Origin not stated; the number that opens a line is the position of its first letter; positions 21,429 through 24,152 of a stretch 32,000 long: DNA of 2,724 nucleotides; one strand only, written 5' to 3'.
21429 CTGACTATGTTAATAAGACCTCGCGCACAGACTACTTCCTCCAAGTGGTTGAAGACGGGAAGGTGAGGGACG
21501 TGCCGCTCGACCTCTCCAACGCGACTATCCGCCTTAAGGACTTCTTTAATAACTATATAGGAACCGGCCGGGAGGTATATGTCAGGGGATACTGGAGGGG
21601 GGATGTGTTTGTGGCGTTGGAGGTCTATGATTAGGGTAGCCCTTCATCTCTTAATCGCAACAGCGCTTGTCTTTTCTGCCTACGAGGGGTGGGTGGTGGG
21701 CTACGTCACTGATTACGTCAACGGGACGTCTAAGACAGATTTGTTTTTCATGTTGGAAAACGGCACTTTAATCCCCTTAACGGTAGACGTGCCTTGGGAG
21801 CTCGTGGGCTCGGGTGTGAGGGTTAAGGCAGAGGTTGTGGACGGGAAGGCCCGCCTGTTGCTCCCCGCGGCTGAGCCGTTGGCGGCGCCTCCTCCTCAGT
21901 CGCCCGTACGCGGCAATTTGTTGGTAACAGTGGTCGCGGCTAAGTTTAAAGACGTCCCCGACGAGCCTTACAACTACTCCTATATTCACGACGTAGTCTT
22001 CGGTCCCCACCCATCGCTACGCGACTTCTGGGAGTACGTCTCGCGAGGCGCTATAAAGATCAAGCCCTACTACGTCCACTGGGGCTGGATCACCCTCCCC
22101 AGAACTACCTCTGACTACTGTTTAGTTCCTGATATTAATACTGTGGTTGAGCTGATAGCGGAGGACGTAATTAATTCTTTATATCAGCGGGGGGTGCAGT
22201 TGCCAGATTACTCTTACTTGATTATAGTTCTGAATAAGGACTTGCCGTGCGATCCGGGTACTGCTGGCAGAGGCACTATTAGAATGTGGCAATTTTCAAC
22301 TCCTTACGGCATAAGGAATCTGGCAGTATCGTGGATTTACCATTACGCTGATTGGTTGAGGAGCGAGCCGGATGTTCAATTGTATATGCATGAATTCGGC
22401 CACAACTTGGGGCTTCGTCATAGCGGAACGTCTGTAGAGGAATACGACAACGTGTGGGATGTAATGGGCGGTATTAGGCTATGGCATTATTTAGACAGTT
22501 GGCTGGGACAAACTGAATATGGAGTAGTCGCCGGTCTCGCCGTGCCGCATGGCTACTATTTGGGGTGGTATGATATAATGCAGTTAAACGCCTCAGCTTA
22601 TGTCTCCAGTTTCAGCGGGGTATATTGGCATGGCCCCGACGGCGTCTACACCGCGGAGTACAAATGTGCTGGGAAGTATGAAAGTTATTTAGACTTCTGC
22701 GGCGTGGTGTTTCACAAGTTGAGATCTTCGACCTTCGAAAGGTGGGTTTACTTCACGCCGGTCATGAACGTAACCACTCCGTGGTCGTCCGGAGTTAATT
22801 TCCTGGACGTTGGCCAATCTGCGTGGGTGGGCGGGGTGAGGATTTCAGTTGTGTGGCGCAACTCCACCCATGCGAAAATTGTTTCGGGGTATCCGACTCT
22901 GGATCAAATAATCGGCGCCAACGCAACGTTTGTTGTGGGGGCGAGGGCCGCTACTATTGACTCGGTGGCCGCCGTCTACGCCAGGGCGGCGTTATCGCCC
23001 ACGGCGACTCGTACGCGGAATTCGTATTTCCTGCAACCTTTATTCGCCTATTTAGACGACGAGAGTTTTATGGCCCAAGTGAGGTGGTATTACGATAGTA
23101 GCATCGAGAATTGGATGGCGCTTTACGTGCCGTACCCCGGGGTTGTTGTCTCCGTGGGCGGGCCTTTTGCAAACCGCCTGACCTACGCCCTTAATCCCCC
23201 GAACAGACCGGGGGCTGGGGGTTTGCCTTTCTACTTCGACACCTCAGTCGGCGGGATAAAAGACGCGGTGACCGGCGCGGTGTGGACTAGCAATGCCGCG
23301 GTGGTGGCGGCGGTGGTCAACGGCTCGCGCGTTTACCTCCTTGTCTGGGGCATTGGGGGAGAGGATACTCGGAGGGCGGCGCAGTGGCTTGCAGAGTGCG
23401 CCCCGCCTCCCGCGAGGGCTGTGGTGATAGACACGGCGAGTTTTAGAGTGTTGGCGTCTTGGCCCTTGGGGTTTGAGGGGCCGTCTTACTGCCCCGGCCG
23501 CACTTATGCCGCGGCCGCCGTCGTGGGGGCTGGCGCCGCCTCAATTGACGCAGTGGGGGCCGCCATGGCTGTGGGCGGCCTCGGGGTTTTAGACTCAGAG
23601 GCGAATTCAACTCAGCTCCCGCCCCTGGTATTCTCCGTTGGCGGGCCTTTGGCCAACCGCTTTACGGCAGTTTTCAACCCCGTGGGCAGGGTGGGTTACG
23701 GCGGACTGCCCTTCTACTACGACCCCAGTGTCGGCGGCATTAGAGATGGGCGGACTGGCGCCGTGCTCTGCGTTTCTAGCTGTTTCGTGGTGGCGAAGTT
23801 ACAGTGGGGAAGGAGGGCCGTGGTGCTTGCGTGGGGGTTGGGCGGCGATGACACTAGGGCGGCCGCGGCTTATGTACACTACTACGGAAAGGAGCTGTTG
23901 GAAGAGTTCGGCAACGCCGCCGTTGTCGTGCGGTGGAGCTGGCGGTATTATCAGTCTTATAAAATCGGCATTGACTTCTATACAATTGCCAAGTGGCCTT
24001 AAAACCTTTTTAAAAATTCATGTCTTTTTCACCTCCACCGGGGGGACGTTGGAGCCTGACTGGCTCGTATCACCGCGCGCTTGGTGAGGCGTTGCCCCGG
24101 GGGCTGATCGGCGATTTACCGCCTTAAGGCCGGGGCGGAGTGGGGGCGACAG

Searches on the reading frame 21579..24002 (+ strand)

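Call 4: search_protein_families(library=pfam, proteins=[window:21579-24002:+], max_evalue=1)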
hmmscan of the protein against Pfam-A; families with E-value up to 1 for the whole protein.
window:21579-24002:+ (807 aa): 6 families
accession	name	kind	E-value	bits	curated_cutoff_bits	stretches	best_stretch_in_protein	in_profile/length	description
PF05548.17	Peptidase_M11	-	6.8e-05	22.5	21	1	236-297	125-168/303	Gametolysin peptidase M11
PF13688.12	Reprolysin_5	-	0.021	15.5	27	1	261-285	137-161/196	Metallo-peptidase family M12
PF00413.30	Peptidase_M10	-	0.032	14.5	24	1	268-283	111-126/159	Matrixin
PF13582.12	Reprolysin_3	-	0.033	15.1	22.4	1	266-282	107-123/123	Metallo-peptidase family M12B Reprolysin-like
PF10462.15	Peptidase_M66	-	0.058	12.8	20.6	1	267-287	194-216/306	Peptidase M66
PF05124.17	S_layer_C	-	0.17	12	23.9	1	524-606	113-175/177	S-layer like family, outer domain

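Call 5: search_protein_families(library=ncbifam, proteins=[window:21579-24002:+], max_evalue=1)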
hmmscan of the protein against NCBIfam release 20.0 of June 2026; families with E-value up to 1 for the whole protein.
window:21579-24002:+ (807 aa): 3 families
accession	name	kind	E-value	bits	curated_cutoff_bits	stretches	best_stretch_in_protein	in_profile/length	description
TIGR03296.1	M6dom_TIGR03296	domain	1.2e-05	25.4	110.8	1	123-299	3-205/286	M6 family metalloprotease domain-containing protein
NF033511.1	metallo_CpaA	exception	0.0024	16.3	750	1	269-319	497-553/575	metalloendopeptidase CpaA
NF052434.1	Mep72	equivalog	0.039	12.5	645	1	268-293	137-161/573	biofilm-associated metzincin protease Mep72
